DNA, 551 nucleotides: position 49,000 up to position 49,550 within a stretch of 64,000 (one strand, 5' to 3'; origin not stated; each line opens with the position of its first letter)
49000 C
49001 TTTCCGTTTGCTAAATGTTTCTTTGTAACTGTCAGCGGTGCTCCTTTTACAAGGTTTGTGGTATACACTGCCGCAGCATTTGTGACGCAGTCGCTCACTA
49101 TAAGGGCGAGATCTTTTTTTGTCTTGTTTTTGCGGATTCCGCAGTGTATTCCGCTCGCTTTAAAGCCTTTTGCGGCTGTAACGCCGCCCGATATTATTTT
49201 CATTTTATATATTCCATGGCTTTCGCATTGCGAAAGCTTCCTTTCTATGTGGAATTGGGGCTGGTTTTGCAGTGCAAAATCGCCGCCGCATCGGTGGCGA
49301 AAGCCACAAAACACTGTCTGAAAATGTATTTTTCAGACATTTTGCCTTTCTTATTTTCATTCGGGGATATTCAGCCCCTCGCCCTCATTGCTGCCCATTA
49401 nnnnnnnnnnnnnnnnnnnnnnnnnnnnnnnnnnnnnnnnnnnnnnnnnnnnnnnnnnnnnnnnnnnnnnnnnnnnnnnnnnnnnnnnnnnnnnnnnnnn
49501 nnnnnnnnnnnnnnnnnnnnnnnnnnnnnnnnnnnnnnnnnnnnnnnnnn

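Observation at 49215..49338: R1: a 121-144-nt multi-hairpin repeat that always ends in an ATG placed 12-14 nt upstream of a gene start (5 copies)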

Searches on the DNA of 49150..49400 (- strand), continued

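Call 38: search_with_rna_model(model_id=R1, sources=[L096, L097, L098, L099, L100, L101, L102, L103, L104, L105, L106, L107, L108, L109, L110, L111, L112, L113, L114, L115, L116, L117, L118, L119, L120, L121, L122, L123, L124, L125, L126, L127, L128, L129, L130, L131, L132, L133, L134, L135, L136, L137, L138, L139, L140, L141, L142, L143, L144, L145, L146, L147, L148, L149, L150, L151, L152, L153, L154, L155, L156, L157, L158, L159, L160, L161, L162, L163, L164, L165, L166, L167, L168, L169, L170, L171, L172, L173, L174, L175], max_evalue=1)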
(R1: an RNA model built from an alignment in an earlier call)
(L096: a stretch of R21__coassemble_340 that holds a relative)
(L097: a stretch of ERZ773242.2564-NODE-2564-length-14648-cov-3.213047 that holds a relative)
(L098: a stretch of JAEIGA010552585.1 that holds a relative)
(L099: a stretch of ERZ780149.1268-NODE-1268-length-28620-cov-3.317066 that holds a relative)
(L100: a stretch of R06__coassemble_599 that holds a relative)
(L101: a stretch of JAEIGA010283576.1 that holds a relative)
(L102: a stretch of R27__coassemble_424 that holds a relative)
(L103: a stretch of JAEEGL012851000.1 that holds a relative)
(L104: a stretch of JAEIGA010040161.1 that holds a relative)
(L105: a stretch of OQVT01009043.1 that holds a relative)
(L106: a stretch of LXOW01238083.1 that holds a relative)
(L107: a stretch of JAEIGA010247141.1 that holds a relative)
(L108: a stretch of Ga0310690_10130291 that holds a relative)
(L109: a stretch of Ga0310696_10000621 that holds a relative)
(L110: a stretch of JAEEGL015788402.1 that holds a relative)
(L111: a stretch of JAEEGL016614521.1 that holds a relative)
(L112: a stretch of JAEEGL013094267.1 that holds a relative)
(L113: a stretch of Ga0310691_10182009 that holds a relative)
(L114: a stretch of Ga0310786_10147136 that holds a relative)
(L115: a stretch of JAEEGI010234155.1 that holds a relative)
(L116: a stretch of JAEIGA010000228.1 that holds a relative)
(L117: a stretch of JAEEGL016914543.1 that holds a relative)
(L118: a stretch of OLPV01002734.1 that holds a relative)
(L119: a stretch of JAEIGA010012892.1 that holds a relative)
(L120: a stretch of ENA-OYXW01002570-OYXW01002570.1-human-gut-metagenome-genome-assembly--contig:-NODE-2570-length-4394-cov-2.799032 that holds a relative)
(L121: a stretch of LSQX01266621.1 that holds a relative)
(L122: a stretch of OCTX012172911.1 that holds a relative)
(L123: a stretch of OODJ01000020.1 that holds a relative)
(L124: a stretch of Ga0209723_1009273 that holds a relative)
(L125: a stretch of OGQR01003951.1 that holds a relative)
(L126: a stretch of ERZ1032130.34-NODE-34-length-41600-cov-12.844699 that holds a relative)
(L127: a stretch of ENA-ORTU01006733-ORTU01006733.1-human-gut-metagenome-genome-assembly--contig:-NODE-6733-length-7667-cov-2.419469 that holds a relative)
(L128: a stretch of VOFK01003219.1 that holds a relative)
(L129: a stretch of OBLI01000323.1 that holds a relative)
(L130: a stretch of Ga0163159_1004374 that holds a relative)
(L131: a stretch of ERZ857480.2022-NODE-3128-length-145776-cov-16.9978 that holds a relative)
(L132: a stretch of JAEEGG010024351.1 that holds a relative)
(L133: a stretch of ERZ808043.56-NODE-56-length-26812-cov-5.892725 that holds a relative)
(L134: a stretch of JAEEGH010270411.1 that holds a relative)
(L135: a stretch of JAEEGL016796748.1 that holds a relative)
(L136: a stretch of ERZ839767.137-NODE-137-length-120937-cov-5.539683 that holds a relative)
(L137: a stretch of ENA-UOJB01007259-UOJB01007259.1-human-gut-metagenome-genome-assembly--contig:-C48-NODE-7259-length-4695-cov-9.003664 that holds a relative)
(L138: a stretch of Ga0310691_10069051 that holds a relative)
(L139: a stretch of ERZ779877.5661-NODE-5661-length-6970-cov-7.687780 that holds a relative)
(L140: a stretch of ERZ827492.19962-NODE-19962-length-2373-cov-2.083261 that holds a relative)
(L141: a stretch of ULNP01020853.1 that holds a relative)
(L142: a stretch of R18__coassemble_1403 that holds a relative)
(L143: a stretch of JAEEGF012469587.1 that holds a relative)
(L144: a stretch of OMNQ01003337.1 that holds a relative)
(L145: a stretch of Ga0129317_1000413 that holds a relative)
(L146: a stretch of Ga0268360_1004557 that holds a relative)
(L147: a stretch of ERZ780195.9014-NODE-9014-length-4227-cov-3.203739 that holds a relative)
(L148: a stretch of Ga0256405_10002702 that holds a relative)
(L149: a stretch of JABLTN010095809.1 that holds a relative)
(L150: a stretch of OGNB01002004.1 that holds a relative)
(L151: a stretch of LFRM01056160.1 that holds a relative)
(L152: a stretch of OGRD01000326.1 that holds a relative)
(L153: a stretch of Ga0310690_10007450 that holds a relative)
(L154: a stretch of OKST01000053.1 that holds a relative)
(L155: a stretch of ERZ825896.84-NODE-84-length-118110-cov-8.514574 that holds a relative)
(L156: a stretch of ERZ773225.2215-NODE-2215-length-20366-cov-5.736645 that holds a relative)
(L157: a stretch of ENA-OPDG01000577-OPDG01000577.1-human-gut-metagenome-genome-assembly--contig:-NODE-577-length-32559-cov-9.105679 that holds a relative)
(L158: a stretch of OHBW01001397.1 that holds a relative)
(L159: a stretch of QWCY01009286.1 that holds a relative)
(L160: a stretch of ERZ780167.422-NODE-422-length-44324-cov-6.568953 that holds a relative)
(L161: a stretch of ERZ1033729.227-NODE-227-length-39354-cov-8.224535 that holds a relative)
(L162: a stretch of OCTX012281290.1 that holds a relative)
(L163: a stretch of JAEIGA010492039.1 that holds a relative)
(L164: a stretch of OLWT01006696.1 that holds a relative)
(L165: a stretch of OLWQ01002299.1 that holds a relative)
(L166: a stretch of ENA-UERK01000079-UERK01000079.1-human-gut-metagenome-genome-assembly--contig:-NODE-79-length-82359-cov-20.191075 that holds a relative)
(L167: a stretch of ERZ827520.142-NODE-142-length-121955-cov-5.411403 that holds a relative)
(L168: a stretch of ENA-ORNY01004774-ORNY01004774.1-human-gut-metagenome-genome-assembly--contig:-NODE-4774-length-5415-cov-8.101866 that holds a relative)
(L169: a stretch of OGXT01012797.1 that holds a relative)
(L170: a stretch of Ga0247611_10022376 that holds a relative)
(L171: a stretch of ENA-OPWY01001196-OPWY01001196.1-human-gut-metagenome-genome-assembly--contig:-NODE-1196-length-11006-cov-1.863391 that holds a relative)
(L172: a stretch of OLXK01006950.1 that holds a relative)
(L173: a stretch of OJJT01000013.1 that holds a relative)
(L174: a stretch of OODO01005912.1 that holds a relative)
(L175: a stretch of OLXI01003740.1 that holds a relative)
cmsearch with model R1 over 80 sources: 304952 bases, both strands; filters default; matches with E-value up to 1: 0.
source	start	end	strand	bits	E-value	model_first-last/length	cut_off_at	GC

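Call 62: search_dna_similar(query=window:49201-49345:-, collection=plasmids, mode=distant, max_evalue=0.001)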
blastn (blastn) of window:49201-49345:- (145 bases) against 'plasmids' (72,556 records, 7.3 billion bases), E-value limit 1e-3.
No match.

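Call 63: search_dna_similar(query=window:49201-49345:-, collection=phages, mode=distant, max_evalue=0.001)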
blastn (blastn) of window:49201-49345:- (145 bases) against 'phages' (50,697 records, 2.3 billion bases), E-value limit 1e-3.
No match.
